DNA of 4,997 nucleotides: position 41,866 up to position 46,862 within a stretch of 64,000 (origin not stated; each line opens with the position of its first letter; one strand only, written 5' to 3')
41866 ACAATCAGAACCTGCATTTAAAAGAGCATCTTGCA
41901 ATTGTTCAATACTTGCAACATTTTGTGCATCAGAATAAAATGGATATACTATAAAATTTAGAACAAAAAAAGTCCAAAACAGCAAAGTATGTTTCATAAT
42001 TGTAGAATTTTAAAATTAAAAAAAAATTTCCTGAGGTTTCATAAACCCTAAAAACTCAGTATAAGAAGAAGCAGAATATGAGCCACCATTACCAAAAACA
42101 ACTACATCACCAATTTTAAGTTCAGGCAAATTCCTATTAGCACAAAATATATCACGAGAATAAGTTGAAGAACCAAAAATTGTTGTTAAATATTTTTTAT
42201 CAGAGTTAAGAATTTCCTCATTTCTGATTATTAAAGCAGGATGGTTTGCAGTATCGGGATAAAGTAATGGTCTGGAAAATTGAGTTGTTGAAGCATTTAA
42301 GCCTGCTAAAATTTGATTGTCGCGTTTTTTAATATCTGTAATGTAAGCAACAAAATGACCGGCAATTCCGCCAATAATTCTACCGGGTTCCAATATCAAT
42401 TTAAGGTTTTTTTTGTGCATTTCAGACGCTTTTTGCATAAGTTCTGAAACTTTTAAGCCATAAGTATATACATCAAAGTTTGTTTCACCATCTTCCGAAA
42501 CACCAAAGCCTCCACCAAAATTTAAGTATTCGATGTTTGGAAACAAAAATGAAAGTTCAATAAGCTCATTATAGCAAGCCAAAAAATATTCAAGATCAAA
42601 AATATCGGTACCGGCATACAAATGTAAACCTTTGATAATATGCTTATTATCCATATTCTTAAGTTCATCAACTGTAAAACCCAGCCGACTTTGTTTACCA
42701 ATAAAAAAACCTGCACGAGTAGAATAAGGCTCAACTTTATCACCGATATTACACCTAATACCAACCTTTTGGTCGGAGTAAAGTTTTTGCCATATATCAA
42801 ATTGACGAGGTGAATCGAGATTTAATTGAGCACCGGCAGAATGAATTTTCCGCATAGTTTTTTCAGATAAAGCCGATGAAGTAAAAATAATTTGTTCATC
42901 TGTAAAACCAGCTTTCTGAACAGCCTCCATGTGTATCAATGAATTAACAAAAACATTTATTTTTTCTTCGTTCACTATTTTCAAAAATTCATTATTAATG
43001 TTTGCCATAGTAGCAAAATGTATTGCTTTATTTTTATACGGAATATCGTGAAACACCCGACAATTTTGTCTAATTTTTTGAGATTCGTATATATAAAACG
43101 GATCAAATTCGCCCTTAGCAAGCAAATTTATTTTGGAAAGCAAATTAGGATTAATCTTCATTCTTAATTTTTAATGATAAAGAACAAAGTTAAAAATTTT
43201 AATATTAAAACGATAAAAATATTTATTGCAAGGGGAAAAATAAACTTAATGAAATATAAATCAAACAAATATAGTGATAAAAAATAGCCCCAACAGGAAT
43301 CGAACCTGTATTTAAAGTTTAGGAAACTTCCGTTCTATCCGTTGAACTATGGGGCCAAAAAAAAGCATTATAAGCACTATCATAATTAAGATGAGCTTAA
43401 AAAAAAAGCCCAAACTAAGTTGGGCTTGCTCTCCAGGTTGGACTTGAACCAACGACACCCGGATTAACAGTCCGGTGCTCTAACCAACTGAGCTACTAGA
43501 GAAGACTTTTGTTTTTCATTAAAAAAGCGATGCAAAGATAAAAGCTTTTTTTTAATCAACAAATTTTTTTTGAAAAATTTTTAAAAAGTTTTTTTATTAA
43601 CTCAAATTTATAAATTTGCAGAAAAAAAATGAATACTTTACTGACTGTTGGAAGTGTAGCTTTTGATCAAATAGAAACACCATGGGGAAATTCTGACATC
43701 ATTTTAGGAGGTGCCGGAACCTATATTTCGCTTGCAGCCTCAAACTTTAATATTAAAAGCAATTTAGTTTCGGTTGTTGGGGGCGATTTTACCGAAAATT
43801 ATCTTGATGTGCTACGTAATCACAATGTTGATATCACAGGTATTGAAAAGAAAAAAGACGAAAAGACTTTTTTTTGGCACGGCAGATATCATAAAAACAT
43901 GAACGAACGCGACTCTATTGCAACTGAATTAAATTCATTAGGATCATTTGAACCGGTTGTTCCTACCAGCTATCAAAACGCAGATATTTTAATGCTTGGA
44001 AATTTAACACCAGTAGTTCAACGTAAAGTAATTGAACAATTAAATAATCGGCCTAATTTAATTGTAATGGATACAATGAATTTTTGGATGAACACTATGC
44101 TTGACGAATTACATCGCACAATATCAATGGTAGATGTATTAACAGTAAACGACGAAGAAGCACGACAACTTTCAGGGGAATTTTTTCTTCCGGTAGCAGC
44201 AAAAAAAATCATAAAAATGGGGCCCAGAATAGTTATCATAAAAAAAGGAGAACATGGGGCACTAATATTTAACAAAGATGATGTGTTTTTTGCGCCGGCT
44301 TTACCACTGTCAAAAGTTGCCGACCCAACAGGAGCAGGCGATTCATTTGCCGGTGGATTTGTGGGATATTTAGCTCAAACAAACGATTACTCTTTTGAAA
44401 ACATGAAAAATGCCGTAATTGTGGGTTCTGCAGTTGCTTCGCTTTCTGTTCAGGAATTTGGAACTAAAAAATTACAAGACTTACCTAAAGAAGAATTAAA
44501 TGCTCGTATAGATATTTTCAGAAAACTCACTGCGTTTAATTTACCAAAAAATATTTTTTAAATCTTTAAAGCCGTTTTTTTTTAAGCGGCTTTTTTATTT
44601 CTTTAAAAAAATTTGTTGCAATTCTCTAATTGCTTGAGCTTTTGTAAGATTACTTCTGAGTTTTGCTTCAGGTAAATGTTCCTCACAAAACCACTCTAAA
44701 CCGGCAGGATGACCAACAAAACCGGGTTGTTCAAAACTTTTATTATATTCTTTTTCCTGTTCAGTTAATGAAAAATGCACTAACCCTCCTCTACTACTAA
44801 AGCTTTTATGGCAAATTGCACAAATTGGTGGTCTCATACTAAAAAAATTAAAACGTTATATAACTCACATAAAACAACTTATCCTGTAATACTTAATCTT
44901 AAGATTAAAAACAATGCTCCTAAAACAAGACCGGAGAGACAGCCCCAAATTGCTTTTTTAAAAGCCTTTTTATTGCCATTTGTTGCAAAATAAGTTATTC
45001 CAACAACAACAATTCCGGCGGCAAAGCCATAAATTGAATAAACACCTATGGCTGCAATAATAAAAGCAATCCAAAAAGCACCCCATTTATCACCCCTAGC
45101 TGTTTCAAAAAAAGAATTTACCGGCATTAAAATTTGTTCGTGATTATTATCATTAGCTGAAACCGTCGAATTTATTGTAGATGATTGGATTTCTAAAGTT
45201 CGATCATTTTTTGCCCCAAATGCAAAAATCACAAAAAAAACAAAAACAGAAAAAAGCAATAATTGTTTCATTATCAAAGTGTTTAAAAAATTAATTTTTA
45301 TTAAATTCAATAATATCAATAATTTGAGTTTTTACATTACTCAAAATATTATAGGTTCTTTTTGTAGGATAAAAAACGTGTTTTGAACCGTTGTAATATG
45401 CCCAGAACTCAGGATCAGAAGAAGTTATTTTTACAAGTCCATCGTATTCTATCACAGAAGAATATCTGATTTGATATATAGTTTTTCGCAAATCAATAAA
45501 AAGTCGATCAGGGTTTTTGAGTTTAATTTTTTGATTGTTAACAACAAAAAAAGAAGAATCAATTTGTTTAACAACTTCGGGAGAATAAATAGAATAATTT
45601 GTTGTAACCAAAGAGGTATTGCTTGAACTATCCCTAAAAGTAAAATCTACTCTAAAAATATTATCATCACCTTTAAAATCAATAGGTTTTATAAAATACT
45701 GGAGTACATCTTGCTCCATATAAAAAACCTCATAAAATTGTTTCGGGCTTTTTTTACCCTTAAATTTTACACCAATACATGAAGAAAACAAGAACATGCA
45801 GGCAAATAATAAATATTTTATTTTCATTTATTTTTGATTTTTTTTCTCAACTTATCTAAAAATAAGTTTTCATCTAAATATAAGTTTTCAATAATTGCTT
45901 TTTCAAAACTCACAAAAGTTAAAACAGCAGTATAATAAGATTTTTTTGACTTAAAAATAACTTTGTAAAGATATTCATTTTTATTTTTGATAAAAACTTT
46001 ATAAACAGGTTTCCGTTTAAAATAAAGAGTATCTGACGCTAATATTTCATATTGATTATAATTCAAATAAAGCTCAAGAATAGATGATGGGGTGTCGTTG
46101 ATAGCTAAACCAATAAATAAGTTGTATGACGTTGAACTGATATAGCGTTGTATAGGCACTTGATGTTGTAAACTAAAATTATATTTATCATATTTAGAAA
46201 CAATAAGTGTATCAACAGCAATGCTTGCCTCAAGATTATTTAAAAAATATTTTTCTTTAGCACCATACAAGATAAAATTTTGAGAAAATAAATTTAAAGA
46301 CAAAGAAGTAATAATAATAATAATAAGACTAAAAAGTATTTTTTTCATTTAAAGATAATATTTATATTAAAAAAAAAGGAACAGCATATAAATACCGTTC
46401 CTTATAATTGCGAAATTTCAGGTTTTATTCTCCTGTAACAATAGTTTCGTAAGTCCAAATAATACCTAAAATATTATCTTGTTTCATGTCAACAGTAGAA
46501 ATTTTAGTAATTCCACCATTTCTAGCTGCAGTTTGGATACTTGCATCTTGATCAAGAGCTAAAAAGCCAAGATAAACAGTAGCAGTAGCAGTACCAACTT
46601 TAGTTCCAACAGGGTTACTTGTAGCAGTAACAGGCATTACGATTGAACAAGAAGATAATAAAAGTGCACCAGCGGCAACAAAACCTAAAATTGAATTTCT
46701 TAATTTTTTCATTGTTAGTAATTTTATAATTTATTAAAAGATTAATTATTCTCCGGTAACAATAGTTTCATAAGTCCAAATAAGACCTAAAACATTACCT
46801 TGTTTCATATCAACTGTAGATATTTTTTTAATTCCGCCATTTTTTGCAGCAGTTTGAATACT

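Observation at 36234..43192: Six-gene cluster: catalytically altered decarboxylase homolog + secreted beta-helix + GNAT-like + FemAB-like + two B12-radical SAM enzymes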

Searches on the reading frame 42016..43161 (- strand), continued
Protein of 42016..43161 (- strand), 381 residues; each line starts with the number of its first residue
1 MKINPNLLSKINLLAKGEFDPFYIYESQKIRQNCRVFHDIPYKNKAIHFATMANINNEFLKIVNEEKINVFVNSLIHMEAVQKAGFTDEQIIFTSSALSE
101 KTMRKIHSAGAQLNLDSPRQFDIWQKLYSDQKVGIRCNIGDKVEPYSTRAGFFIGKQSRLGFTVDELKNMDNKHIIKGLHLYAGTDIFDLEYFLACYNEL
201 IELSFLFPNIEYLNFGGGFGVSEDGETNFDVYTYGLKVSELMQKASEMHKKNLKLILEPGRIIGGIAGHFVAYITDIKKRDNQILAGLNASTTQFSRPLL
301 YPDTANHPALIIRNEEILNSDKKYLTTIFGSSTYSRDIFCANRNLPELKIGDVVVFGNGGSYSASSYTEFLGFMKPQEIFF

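Call 70: find_encoding_contigs(protein=P0393, flank=8000, max_places=2)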
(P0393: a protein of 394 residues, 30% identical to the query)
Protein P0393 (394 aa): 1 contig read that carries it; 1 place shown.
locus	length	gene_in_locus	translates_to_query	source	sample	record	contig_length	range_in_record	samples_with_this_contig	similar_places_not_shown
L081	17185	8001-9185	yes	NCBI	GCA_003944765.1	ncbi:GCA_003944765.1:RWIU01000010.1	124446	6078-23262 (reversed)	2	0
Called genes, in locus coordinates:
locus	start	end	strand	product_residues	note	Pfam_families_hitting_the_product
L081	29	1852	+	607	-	-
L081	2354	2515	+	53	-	-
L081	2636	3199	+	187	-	-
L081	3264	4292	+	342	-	PF02547:Queuosine_synth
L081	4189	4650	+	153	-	-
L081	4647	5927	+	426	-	PF04055:Radical_SAM, PF13186:SPASM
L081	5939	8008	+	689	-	PF02310:B12-binding, PF04055:Radical_SAM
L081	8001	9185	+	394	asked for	PF00278:Orn_DAP_Arg_deC, PF02784:Orn_Arg_deC_N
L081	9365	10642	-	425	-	PF07804:HipA_C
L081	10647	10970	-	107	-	PF12844:HTH_19 (weak), PF13560:HTH_31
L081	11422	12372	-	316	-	PF01051:Rep3_N, PF21205:Rep3_C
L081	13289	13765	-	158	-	-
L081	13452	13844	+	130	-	-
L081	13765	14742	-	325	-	PF10609:ParA (faint), PF13614:AAA_31, PF01656:CbiA, PF09140:MipZ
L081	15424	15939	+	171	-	-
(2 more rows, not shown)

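Call 71: find_encoding_contigs(protein=P0417, flank=8000, max_places=2)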
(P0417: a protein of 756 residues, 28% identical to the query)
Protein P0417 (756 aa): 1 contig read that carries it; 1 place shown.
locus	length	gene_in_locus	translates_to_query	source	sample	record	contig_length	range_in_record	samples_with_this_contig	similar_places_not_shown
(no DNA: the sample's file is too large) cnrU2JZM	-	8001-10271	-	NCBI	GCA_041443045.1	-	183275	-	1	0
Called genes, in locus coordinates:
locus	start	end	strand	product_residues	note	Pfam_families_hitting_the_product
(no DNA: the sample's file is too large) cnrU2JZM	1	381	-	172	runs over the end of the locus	PF01510:Amidase_2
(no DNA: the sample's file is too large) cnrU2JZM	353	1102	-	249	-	-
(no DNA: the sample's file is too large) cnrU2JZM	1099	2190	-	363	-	-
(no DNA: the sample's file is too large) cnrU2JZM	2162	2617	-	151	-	-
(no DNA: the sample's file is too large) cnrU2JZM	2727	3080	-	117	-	-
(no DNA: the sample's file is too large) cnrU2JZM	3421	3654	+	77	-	-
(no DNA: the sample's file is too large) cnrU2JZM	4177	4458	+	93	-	-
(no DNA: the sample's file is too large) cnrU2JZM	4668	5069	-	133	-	PF00700:Flagellin_C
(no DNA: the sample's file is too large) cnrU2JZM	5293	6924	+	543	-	-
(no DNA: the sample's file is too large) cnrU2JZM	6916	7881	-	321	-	PF03807:F420_oxidored (faint), PF02558:ApbA, PF08546:ApbA_C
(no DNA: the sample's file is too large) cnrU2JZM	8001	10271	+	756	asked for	PF00278:Orn_DAP_Arg_deC, PF02784:Orn_Arg_deC_N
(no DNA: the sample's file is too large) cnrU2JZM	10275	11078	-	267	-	PF00378:ECH_1, PF16113:ECH_2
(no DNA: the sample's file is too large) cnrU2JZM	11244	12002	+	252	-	PF01925:TauE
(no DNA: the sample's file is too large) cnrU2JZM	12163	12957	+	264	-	-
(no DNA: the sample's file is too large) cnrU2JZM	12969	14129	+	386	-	PF00266:Aminotran_5, PF01212:Beta_elim_lyase (weak), PF01041:DegT_DnrJ_EryC1 (weak)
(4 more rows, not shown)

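Call 72: find_encoding_contigs(protein=P0386, flank=8000, max_places=2)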
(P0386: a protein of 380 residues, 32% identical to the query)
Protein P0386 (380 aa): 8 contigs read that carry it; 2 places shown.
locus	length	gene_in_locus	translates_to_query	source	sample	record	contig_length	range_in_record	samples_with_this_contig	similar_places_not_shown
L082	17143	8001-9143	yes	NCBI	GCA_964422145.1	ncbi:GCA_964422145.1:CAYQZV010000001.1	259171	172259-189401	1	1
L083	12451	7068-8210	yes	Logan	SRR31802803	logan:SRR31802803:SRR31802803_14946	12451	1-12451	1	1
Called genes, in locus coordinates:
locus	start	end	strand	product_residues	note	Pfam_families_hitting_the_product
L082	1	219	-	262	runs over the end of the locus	PF01618:MotA_ExbB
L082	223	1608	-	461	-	PF07719:TPR_2 (faint), PF13432:TPR_16 (weak), PF13371:TPR_9 (faint), PF00515:TPR_1 (weak)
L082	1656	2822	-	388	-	PF13620:CarboxypepD_reg (weak), PF22904:NOMO1-like_2nd (weak)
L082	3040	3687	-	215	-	PF01545:Cation_efflux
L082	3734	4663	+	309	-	PF04227:Indigoidine_A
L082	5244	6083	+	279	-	-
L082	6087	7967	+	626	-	PF04191:PEMT, PF01790:LGT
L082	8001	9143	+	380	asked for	PF00278:Orn_DAP_Arg_deC, PF02784:Orn_Arg_deC_N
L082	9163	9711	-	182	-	-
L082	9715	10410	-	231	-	PF01168:Ala_racemase_N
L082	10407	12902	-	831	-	PF00521:DNA_topoisoIV, PF03989:DNA_gyraseA_C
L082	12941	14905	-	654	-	PF02518:HATPase_c, PF00204:DNA_gyraseB, PF01751:Toprim, PF00986:DNA_gyraseB_C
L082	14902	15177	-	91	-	PF05258:DciA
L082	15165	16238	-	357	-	PF02463:SMC_N, PF13175:AAA_15 (weak), PF13476:AAA_23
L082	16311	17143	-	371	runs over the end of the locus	PF00712:DNA_pol3_beta, PF02767:DNA_pol3_beta_2, PF02768:DNA_pol3_beta_3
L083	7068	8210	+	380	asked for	PF00278:Orn_DAP_Arg_deC, PF02784:Orn_Arg_deC_N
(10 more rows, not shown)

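Call 73: find_encoding_contigs(protein=P0401, flank=8000, max_places=2)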
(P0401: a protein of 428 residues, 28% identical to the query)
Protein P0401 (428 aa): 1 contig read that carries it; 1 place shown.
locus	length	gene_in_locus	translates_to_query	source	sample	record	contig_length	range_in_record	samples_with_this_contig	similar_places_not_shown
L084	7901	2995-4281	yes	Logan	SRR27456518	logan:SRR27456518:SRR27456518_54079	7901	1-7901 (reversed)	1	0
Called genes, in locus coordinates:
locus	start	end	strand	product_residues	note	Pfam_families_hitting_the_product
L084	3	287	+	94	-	?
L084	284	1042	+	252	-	PF00005:ABC_tran, PF02463:SMC_N (faint), PF13304:AAA_21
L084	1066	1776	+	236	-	PF00005:ABC_tran, PF13555:AAA_29 (faint), PF13304:AAA_21 (faint)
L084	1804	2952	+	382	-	PF13458:Peripla_BP_6, PF13433:Peripla_BP_5, PF01094:ANF_receptor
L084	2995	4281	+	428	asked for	PF00278:Orn_DAP_Arg_deC, PF01168:Ala_racemase_N (weak), PF02784:Orn_Arg_deC_N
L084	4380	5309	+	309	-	PF03807:F420_oxidored, PF14748:P5CR_dimer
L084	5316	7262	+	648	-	-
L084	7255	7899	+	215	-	?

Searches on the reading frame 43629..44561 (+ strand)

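Call 99: search_protein_families(library=pfam, proteins=[window:43629-44561:+], max_evalue=0.0001)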
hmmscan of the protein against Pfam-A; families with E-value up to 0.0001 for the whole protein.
window:43629-44561:+ (310 aa): 1 family
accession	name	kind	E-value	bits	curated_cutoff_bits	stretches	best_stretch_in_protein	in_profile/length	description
PF00294.29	PfkB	-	4.9e-36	125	25.8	1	26-280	35-296/302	pfkB family carbohydrate kinase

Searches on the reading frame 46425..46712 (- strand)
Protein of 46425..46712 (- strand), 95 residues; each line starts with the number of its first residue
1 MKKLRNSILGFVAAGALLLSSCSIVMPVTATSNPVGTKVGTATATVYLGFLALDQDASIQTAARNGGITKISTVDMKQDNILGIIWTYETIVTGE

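Call 99: search_protein_families(library=pfam, proteins=[window:46425-46712:-], max_evalue=0.0001)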
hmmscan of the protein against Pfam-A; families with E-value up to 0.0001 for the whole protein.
window:46425-46712:- (95 aa): 1 family
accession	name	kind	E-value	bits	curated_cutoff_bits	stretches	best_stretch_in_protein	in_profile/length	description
PF13146.11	TRL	-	4.4e-22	78.6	25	1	25-95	8-77/77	TRL-like protein family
